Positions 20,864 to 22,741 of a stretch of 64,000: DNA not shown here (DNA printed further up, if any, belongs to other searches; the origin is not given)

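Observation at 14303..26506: Twelve-gene radical-SAM/oxygenase cassette: an uncharacterised RiPP-like or small-protein modification system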

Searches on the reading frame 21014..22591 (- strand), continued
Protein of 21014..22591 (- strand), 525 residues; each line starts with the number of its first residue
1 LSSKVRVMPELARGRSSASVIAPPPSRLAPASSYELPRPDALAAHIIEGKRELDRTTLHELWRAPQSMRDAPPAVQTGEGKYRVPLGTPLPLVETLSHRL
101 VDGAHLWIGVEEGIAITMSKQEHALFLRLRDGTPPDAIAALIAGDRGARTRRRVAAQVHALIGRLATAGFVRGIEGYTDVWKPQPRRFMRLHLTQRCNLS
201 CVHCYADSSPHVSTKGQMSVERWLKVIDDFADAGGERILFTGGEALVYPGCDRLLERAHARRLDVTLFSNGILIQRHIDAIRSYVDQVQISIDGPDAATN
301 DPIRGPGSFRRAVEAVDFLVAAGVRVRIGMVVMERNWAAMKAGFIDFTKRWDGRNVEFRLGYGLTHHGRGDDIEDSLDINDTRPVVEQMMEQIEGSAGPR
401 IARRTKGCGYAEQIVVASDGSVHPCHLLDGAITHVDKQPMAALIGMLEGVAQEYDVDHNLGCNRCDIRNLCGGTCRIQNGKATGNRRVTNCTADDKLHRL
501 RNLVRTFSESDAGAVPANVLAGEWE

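Call 31: find_encoding_contigs(protein=P0042, flank=10000, max_places=1)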
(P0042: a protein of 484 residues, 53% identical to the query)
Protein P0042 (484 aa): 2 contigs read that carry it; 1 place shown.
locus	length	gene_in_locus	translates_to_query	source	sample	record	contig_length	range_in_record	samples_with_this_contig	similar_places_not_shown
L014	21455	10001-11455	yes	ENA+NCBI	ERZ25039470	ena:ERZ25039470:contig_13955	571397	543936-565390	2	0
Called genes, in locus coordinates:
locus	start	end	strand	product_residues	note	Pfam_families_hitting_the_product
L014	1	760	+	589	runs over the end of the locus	PF00072:Response_reg, PF08668:HDOD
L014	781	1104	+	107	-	PF00072:Response_reg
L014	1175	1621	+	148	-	PF13487:HD_5, PF01966:HD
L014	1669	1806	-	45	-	-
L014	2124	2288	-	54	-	-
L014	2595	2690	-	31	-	-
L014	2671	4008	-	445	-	PF01443:Viral_helicase1 (weak), PF13538:UvrD_C_2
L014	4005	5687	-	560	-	PF13604:AAA_30, PF13245:AAA_19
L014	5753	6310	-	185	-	-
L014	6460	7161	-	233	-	-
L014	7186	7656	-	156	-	PF00717:Peptidase_S24 (weak)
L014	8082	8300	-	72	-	-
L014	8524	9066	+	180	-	-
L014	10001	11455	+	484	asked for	PF04055:Radical_SAM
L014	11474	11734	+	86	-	-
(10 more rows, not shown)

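Call 49: search_solved_structures(query=A2, max_evalue=0.00001, show_alignments=1)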
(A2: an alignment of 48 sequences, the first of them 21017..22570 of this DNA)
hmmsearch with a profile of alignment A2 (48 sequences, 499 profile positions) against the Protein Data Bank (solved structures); distinct sequences matched with E-value up to 0.00001: 23.
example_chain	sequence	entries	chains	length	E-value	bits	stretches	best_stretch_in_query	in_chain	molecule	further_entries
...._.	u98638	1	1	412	9.5e-33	116.9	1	178-430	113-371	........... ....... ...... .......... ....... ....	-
5wgg_A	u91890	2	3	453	6.5e-22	81.2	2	88-299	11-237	Radical SAM domain protein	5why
7vob_C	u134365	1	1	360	2.2e-17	66.2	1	171-329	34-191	Cytosylglucuronate decarboxylase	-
7voc_C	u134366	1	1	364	2.3e-17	66.2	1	171-329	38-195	Cytosylglucuronate decarboxylase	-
6c8v_A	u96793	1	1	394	2.3e-16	62.9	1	180-476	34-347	Coenzyme PQQ synthesis protein E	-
4k36_A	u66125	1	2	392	1.5e-15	60.2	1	391-472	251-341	Anaerobic sulfatase-maturating enzyme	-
4k37_A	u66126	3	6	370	1.7e-15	60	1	391-472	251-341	Anaerobic sulfatase-maturating enzyme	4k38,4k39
8ai6_A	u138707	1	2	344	9.3e-12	47.7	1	177-260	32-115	Putative peptide biosynthesis protein YydG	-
8ai3_A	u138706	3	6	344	1.4e-11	47.1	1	177-260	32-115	Putative peptide biosynthesis protein YydG | Radical SAM core domain-containing protein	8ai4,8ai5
8ai1_A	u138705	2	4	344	1.6e-11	46.9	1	177-260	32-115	Putative peptide biosynthesis protein YydG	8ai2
1tv7_A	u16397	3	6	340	2.2e-10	43.2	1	170-343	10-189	Molybdenum cofactor biosynthesis protein A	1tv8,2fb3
8vpo_A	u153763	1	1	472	6.7e-10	41.6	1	144-343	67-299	Radical SAM core domain-containing protein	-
2fb2_A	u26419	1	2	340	3.9e-09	39.1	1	172-343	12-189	Molybdenum cofactor biosynthesis protein A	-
7n7h_A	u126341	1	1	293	6.4e-09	38.3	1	178-330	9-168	VIPERIN-LIKE ENZYME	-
8wm2_A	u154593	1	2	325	1.3e-08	37.3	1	172-271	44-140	Fe-S radical SAM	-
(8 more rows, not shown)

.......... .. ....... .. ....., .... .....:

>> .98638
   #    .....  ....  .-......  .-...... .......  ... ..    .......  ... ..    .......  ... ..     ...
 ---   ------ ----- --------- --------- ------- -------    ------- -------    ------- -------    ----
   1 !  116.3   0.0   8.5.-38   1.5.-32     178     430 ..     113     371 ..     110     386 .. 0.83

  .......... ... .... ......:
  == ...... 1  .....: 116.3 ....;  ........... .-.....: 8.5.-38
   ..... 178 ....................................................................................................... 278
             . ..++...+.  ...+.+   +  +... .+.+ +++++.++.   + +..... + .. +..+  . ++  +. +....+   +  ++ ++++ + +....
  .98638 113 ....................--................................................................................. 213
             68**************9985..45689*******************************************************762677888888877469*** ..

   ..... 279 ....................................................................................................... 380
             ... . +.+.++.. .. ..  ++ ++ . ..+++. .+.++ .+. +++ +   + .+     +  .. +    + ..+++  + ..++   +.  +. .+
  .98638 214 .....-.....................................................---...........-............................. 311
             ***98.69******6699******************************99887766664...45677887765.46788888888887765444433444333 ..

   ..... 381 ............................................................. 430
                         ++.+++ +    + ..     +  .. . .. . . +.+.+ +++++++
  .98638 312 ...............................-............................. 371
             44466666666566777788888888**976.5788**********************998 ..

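Call 55: predict_structure(alignment_id=A2)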
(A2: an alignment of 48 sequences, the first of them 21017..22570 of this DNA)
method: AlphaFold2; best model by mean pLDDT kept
length: 518 residues; sequences in the alignment: 48
mean_pLDDT: 86.5   pTM: 0.82
mean pLDDT of the five models: 86.5, 85.9, 84.9, 84.9, 83.7
residues with pLDDT >= 90: 306; 70-90: 147; 50-70: 36; < 50: 29
segments of 3 or more residues with pLDDT < 50: 1-13, 504-518
pLDDT, mean of each block of 10 residues (from residue 1): 43 51 71 86 96 96 95 91 97 96 96 97 97 95 95 96 94 87 91 68 81 98 98 92 97 98 94 98 96 92 97 98 92 95 95 81 78 78 82 78 86 88 86 95 86 89 72 65 85 88 51 39
secondary structure, 60 per line:
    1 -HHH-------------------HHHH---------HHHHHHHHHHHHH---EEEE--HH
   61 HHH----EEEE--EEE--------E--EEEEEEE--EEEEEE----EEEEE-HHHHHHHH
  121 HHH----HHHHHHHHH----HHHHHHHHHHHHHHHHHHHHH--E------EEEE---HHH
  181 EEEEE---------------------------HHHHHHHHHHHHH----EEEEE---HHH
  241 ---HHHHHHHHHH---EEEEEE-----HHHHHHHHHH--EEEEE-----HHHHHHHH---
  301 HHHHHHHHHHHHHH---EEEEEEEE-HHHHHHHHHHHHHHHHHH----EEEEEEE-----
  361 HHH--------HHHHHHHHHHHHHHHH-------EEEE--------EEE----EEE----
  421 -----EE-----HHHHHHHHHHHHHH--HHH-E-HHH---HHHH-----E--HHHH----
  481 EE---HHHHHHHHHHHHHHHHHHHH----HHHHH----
elements in order: H24-27 H37-49 E53-56 H59-63 E68-71 E74-76 E88-94 E97-102 E107-111 H113-123 H128-136 H141-161 E171-174 E181-185 H213-225 E230-234 H244-253 E257-262 H268-277 E280-284 H290-297 H301-314 E318-325 H327-344 E349-355 H372-387 E395-398 E407-409 E414-416 H433-446 H461-464 H473-476 H486-505 H510-514

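Call 61: fold_search(model_id=the predicted structure, library=pdb)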
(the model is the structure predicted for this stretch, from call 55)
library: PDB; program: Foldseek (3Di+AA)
matches with E <= 10: 1617; with E <= 0.001: 110
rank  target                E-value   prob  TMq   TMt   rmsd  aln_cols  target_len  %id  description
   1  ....                  1.4e-15  1.00  0.43  0.58  11.9       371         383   24  Structure of a RiPP maturase, SkfB (released 2018-10-24)
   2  5wgg_A                2.6e-13  1.00  0.53  0.61   6.5       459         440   16  Structural Insights into Thioether Bond Formation in the Biosynthesis of Sactipeptides (released 2017-07-26)
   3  5why_A                3.9e-13  1.00  0.53  0.64   6.8       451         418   17  Structural Insights into Thioether Bond Formation in the Biosynthesis of Sactipeptides (released 2017-07-26)
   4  7vob                  1.4e-12  1.00  0.42  0.63   5.2       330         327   19  The crystal structure of a Radical SAM Enzyme BlsE involved in the Biosynthesis of Blasticidin S (released 2022-05-04)
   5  5v1q_A                1.6e-12  1.00  0.47  0.56  14.8       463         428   14  Crystal structure of Streptococcus suis SuiB (released 2017-08-30)
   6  5v1s_A                1.8e-12  1.00  0.46  0.55  14.7       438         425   15  Crystal structure of Streptococcus suis SuiB bound to S-adenosylmethionine (released 2017-08-30)
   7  5v1t_A                2.8e-12  1.00  0.47  0.54  14.9       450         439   14  Crystal structure of Streptococcus suis SuiB bound to precursor peptide SuiA (released 2017-08-30)
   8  6c8v                  2.4e-11  1.00  0.45  0.71   5.2       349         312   19  X-ray structure of PqqE from Methylobacterium extorquens (released 2018-02-14)
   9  5v1s_B                2.9e-11  1.00  0.46  0.55  14.4       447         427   15  Crystal structure of Streptococcus suis SuiB bound to S-adenosylmethionine (released 2017-08-30)
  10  8vpo                  3.0e-11  1.00  0.53  0.61   6.3       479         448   16  X-Ray Crystal Structure of TigE from Paramaledivibacter caminithermalis (released 2024-02-07)
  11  5v1q_B                3.4e-11  1.00  0.47  0.54  14.3       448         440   14  Crystal structure of Streptococcus suis SuiB (released 2017-08-30)
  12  8ai4_B                1.3e-10  1.00  0.39  0.60   9.5       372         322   17  Crystal structure of radical SAM epimerase EpeE C223A mutant from Bacillus subtilis with [4Fe-4S] clusters, S-adenosyl (released 2024-01-10)
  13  2fb2_B                1.8e-10  1.00  0.38  0.57   6.2       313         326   17  Structure of the MoaA Arg17/266/268/Ala triple mutant (released 2006-05-09)
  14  8ai6_B                2.3e-10  1.00  0.40  0.60   8.5       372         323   17  Crystal structure of radical SAM epimerase EpeE D210A mutant from Bacillus subtilis with [4Fe-4S] clusters, S-adenosyl (released 2024-01-10)
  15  8ai1_B                4.9e-10  1.00  0.39  0.59   9.0       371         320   18  Crystal structure of radical SAM epimerase EpeE from Bacillus subtilis with [4Fe-4S] clusters and S-adenosyl-L-homocys (released 2024-01-10)
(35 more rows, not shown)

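Call 76: search_dna_similar(query=window:21017-22570:-, collection=plasmids, mode=protein, max_evalue=1e-40, max_rows=20)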
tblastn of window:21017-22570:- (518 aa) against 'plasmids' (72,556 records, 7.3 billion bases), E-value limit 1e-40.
Records with a match: 3; places in all: 3; records where one place covers at least 80% of the query: 3.
Best place of each record, by identity: 60-80% 1; <60% 2.
By first word of the organism name: Streptantibioticus 2; Mycetohabitans 1.
By predicted mobility (MOB-suite, as given by PLSDB): mobilizable 2; conjugative 1.
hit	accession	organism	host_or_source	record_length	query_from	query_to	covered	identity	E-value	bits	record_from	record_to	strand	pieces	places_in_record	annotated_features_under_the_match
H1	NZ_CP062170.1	Mycetohabitans endofungorum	-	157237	27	500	92%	64.3%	0e+0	642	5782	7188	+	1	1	radical SAM protein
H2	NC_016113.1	Streptantibioticus cattleyicolor NRRL 8057 = DSM 46488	-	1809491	58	490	84%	43.2%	6e-110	366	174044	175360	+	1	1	none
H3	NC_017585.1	Streptantibioticus cattleyicolor NRRL 8057 = DSM 46488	-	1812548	58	490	84%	43.2%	6e-110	366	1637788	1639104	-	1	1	none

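Call 77: get_annotated_region(hit=H1, flank=9000)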
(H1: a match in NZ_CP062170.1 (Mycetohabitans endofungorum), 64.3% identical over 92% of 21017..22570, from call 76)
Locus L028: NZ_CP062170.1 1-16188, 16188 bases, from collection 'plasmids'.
description: Mycetohabitans endofungorum strain B60 plasmid unnamed, complete sequence
organism: Mycetohabitans endofungorum (NCBI taxid 417203)
taxonomy: Bacteria; Pseudomonadota; Betaproteobacteria; Burkholderiales; Burkholderiaceae; Mycetohabitans; Mycetohabitans endofungorum
host: -; source: -; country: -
typing (MOB-suite, as given by PLSDB): conjugative; relaxase MOBF; mating-pair formation MPF_F
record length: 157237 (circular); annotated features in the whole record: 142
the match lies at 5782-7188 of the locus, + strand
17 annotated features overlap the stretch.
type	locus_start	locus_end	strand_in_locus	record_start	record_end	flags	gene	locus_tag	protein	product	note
CDS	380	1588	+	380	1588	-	-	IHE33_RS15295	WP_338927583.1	Replication protein O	-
CDS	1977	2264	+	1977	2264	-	-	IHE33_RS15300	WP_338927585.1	hypothetical protein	-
CDS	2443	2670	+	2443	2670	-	-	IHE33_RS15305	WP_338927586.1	CopG family transcriptional regulator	-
CDS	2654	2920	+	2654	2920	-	-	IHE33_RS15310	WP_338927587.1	type II toxin-antitoxin system RelE/ParE family toxin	GO:0030541 - plasmid partitioning [Evidence IEA]; GO:0051290 - protein heterotetramerization [Evidence IEA]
CDS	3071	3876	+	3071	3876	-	-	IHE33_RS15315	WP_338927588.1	IS5 family transposase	-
CDS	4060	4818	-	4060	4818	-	-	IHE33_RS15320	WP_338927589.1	phytanoyl-CoA dioxygenase family protein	-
CDS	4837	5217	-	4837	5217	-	-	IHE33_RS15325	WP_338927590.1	2OG-Fe(II) oxygenase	-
CDS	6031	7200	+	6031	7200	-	-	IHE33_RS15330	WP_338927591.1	radical SAM protein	-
CDS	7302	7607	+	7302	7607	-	-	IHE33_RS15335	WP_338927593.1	hypothetical protein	-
CDS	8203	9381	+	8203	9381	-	-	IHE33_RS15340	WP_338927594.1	cupin domain-containing protein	-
CDS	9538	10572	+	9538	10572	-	-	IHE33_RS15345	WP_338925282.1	IS481 family transposase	-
CDS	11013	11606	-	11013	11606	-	-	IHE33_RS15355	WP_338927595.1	plasmid pRiA4b ORF-3 family protein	-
CDS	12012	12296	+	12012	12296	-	-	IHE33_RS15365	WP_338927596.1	hypothetical protein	-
CDS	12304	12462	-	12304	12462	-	-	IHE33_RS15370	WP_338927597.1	hypothetical protein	-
CDS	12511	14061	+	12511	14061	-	istA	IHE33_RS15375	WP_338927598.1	IS21 family transposase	-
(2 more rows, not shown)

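Call 78: get_annotated_region(hit=H2, flank=9000)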
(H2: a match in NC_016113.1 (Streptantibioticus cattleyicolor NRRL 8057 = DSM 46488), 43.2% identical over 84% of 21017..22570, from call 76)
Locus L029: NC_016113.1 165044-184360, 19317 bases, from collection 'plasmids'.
description: Streptantibioticus cattleyicolor NRRL 8057 = DSM 46488 plasmid pSCAT, complete sequence
organism: Streptantibioticus cattleyicolor NRRL 8057 = DSM 46488 (NCBI taxid 1003195)
taxonomy: Bacteria; Actinomycetota; Actinomycetes; Kitasatosporales; Streptomycetaceae; Streptantibioticus; Streptantibioticus cattleyicolor; Streptantibioticus cattleyicolor NRRL 8057 = DSM 46488
host: -; source: -; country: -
typing (MOB-suite, as given by PLSDB): mobilizable; relaxase MOBP
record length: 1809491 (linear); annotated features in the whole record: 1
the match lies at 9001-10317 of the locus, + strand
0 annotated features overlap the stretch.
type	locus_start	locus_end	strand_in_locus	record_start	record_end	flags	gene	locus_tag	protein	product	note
